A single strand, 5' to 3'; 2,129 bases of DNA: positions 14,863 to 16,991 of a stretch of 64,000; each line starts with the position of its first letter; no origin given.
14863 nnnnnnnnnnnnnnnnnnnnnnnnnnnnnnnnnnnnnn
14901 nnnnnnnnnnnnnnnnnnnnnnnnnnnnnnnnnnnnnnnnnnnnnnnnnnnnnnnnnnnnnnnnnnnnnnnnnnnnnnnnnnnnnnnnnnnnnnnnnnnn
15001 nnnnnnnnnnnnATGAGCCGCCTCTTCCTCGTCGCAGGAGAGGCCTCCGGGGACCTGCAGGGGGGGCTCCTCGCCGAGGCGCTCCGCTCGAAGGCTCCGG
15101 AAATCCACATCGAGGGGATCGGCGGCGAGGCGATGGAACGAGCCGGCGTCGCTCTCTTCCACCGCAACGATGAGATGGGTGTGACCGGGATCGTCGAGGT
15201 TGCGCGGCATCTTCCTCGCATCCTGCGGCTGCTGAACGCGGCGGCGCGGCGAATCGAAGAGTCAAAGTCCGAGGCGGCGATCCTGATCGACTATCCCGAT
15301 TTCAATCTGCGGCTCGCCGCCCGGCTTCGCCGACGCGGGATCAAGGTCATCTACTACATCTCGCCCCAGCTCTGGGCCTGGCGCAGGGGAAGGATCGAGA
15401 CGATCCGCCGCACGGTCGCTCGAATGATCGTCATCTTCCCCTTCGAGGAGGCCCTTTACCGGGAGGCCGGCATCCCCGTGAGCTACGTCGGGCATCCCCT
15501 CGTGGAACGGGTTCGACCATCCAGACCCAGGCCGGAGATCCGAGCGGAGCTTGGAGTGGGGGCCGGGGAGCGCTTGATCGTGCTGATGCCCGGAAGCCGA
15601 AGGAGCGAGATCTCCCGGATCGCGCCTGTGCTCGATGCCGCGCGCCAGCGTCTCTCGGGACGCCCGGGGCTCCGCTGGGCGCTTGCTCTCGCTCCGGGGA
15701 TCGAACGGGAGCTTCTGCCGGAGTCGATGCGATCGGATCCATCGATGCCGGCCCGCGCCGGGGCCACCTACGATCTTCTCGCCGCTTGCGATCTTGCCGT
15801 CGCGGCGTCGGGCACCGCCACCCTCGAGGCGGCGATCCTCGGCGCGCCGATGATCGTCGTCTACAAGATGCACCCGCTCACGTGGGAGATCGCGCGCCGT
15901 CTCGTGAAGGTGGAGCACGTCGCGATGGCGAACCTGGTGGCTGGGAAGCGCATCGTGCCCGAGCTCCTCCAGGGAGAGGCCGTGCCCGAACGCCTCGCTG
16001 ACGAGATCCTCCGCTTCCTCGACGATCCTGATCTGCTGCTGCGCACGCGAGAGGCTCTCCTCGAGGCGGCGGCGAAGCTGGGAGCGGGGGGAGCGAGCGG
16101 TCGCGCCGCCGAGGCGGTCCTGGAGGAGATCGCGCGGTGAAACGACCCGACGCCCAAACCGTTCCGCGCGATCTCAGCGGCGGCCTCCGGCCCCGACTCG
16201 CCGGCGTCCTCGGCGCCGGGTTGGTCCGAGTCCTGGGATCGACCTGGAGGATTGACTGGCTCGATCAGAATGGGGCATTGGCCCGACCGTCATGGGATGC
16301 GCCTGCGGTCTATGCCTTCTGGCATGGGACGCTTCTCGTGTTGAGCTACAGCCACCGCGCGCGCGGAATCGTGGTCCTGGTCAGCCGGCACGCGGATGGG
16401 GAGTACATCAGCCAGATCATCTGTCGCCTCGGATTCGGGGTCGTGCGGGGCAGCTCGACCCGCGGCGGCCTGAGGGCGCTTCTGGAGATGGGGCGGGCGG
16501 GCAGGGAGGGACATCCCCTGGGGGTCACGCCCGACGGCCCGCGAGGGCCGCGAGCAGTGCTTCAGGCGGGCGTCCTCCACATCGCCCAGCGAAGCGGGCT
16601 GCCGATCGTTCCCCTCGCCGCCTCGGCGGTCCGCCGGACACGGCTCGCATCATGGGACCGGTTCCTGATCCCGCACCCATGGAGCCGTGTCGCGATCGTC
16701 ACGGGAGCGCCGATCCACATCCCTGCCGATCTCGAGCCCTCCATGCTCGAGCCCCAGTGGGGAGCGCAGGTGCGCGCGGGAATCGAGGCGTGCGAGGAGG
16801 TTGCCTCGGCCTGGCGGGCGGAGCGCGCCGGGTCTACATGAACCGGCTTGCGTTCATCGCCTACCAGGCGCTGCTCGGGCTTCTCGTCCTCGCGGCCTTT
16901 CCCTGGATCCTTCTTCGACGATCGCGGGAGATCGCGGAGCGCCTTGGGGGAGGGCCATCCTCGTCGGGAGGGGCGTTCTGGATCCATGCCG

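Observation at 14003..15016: Gfo/Idh/MocA oxidoreductase inserted between lpxA and lpxB: possible GnnA-type route to a GlcN3N (2,3-diamino-glucose) lipid A backbone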

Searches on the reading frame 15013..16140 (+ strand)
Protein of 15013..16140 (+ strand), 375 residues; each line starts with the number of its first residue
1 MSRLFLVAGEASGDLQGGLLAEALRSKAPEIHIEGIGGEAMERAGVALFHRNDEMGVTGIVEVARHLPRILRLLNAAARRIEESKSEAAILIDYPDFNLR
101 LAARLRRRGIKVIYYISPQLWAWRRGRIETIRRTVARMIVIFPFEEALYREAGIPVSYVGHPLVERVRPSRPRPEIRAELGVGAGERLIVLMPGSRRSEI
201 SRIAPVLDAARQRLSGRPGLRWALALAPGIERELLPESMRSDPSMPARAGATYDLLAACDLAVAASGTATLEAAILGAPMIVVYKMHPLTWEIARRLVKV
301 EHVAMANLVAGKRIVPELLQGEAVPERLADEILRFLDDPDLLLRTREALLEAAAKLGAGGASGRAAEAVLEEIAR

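Call 9: search_protein_families(library=pfam, proteins=[window:15013-16140:+], max_evalue=0.01)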
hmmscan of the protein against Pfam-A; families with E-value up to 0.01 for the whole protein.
window:15013-16140:+ (375 aa): 2 families
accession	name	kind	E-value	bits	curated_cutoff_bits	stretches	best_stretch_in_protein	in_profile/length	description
PF02684.21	LpxB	-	7.5e-96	321.7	22.6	1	5-336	2-339/374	Lipid-A-disaccharide synthetase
PF04007.18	DUF354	-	0.00012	21.7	22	1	252-290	254-292/349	Protein of unknown function (DUF354)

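Call 10: search_protein_families(library=ncbifam, proteins=[window:15013-16140:+], max_evalue=0.01)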
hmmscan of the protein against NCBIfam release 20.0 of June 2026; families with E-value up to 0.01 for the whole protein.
window:15013-16140:+ (375 aa): 3 families
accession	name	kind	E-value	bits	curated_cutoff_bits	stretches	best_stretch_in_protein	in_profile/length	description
TIGR00215.1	lpxB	equivalog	2.9e-83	279.8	190.25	1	5-371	10-381/382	lipid-A-disaccharide synthase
NF002173.0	PRK01021.1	equivalog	4.1e-50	171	1033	1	3-322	228-554/610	lipid-A-disaccharide synthase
TIGR03492.1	TIGR03492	hypoth_equivalog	2.1e-06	26.7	219.2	1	149-238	175-257/396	lipid-A-disaccharide synthase-related protein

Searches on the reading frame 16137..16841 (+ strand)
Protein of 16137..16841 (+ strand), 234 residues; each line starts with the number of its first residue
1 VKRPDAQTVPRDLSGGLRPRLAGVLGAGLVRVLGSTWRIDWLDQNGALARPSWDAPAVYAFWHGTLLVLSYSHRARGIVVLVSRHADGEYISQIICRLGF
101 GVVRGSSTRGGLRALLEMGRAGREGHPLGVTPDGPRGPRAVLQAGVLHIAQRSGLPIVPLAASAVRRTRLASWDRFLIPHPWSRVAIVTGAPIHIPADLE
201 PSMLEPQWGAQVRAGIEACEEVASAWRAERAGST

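Call 9: search_protein_families(library=pfam, proteins=[window:16137-16841:+], max_evalue=0.01)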
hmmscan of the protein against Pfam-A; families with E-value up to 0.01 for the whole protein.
window:16137-16841:+ (234 aa): 1 family
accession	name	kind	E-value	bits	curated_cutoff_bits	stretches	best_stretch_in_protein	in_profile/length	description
PF04028.18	DUF374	-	6e-28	96.7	26.8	1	71-139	1-69/69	Domain of unknown function (DUF374)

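Call 10: search_protein_families(library=ncbifam, proteins=[window:16137-16841:+], max_evalue=0.01)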
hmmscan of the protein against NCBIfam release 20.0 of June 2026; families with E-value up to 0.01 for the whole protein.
window:16137-16841:+ (234 aa): 0 families
